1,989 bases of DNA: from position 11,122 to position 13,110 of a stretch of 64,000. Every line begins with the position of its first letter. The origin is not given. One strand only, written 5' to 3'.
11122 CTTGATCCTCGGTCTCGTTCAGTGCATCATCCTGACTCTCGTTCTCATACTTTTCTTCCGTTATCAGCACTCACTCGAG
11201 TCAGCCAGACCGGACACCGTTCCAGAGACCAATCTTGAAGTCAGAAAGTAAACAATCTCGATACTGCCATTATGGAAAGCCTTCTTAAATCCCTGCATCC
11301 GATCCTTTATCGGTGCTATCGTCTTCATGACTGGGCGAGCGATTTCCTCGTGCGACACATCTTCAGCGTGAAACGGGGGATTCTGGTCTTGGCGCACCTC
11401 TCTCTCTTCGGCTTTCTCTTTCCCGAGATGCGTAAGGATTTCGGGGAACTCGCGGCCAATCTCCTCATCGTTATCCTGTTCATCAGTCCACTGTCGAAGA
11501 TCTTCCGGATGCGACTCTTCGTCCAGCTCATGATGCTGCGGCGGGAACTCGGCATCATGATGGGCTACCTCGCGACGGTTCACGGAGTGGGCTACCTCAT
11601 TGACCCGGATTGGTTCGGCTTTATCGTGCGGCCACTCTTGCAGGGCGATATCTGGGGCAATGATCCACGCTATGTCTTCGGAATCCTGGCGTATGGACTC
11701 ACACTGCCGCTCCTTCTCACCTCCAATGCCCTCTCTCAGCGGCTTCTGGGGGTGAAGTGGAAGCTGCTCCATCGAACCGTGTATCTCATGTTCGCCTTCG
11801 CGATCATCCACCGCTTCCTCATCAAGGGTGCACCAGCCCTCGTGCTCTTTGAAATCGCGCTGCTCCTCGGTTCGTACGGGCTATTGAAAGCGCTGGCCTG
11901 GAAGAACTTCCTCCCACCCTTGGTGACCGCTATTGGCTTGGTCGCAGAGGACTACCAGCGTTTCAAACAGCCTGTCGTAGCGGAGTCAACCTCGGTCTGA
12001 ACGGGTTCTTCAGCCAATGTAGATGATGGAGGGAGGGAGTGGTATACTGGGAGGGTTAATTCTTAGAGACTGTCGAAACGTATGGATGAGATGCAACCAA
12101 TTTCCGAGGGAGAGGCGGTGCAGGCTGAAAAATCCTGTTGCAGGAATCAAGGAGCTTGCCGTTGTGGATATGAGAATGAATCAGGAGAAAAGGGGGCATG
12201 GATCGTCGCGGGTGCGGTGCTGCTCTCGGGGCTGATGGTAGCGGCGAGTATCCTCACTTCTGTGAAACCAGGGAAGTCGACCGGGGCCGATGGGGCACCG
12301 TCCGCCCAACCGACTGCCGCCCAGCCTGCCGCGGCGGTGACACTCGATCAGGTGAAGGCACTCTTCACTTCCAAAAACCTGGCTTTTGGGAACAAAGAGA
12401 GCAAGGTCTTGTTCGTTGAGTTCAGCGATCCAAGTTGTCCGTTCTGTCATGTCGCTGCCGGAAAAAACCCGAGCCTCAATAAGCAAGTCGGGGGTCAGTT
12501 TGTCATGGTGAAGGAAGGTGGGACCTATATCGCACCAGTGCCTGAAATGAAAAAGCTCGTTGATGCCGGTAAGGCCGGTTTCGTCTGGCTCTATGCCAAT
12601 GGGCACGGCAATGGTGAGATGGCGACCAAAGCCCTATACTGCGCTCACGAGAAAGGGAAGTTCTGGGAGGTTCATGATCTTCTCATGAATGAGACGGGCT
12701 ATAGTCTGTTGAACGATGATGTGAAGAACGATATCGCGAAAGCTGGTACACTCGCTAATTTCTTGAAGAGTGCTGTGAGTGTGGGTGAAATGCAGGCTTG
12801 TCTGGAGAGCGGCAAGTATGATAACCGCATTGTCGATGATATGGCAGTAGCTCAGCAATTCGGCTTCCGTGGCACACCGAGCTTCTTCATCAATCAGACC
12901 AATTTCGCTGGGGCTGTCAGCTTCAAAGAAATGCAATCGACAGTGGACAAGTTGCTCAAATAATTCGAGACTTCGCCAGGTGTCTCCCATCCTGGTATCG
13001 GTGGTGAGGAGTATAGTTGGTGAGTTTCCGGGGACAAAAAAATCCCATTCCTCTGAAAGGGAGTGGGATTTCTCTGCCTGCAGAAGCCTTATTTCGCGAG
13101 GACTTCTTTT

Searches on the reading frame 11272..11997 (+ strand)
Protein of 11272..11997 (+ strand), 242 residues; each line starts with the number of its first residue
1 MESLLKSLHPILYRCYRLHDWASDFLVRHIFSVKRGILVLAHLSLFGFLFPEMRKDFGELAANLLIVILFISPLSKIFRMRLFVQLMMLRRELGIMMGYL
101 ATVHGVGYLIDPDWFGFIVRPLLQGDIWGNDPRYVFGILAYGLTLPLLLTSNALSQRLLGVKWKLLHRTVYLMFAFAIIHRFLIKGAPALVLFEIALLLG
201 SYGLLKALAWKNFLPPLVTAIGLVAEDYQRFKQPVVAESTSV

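Call 12: search_protein_families(library=pfam, proteins=[window:11272-11997:+], max_evalue=0.001)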
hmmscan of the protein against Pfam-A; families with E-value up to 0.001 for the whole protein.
window:11272-11997:+ (242 aa): 1 family
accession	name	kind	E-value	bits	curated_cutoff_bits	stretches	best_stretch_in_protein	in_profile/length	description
PF01794.25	Ferric_reduct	-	1.6e-10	41.5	28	1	58-177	2-120/121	Ferric reductase like transmembrane component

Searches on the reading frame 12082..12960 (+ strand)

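Call 12: search_protein_families(library=pfam, proteins=[window:12082-12960:+], max_evalue=0.001)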
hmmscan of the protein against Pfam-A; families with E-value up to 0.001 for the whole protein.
window:12082-12960:+ (293 aa): 3 families
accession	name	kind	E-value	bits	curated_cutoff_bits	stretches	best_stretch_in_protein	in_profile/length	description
PF13462.12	Thioredoxin_4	-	2.1e-18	67.5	23.2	1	157-290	40-165/165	Thioredoxin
PF01323.26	DSBA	-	2e-09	37.9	25.6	1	113-287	4-189/191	DSBA-like thioredoxin domain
PF13098.12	Thioredoxin_2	-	5.7e-06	27.1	27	0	239-285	60-101/104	Thioredoxin-like domain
